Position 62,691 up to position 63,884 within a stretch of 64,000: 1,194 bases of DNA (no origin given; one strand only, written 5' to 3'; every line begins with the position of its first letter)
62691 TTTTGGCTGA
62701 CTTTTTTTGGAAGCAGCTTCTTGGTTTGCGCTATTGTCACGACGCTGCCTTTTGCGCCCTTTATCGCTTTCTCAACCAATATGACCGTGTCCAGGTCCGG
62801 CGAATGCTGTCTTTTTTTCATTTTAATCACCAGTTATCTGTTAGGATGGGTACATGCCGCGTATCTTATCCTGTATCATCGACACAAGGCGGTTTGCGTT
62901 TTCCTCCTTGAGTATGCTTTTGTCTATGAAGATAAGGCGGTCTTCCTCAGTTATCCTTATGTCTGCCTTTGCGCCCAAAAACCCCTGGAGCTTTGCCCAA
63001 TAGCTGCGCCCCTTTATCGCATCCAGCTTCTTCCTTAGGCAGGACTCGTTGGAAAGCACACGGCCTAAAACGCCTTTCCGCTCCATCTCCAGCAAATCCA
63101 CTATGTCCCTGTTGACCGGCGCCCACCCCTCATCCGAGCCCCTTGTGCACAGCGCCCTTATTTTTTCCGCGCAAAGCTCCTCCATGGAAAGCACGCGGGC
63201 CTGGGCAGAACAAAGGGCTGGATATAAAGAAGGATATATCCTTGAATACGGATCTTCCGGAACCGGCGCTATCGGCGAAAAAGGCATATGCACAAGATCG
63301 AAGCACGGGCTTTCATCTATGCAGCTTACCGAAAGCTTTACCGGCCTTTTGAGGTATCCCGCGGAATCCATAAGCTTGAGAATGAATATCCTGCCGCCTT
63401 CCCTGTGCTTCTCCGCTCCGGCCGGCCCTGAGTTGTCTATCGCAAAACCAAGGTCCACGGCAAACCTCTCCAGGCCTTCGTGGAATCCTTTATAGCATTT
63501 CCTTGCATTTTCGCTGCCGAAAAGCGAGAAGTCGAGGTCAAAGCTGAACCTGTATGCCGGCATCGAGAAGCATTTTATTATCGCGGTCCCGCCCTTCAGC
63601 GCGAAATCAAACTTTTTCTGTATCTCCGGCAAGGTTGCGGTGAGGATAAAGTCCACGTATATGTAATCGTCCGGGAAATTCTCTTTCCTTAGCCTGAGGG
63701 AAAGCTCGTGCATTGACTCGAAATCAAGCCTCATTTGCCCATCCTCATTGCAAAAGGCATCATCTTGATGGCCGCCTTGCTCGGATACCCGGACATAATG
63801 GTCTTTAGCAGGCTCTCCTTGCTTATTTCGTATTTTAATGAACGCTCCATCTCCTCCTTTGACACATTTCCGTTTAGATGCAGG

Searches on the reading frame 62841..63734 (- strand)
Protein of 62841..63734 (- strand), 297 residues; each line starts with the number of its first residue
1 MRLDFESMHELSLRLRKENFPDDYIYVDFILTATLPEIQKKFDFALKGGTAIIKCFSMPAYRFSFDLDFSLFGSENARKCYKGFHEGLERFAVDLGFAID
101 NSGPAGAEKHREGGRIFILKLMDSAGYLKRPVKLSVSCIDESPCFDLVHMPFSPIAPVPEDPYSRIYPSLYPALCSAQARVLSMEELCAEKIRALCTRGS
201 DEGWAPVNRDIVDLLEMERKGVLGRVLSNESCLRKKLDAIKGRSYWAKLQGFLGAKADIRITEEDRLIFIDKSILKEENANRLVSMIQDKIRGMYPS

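Call 50: find_encoding_contigs(protein=window:62841-63734:-, flank=10000, max_places=2)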
Protein window:62841-63734:- (297 aa): 5 contigs read that carry it; 2 places shown.
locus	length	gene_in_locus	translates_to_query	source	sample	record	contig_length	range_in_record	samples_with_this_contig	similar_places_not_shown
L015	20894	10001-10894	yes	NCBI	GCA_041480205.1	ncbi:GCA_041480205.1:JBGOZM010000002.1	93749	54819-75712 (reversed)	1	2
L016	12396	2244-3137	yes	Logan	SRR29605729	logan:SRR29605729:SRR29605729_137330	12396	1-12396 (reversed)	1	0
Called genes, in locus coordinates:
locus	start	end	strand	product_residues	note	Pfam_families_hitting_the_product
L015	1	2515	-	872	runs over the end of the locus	PF02359:CDC48_N, PF02933:CDC48_2, PF05496:RuvB_N (weak), PF00004:AAA, PF13191:AAA_16 (weak), PF17862:AAA_lid_3, PF00004:AAA, PF17862:AAA_lid_3, +26 more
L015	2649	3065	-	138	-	PF12840:HTH_20 (faint)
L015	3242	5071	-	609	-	PF13589:HATPase_c_3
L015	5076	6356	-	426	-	PF00145:DNA_methylase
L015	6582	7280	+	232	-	PF09573:RE_TaqI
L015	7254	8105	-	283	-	PF01555:N6_N4_Mtase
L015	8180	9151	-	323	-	-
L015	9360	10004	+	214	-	-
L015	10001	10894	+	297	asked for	PF08843:AbiEii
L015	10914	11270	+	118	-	-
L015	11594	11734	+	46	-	-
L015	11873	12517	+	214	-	PF08843:AbiEii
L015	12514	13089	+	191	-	PF13338:AbiEi_4 (weak)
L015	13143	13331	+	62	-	-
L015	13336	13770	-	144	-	-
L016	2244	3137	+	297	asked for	PF08843:AbiEii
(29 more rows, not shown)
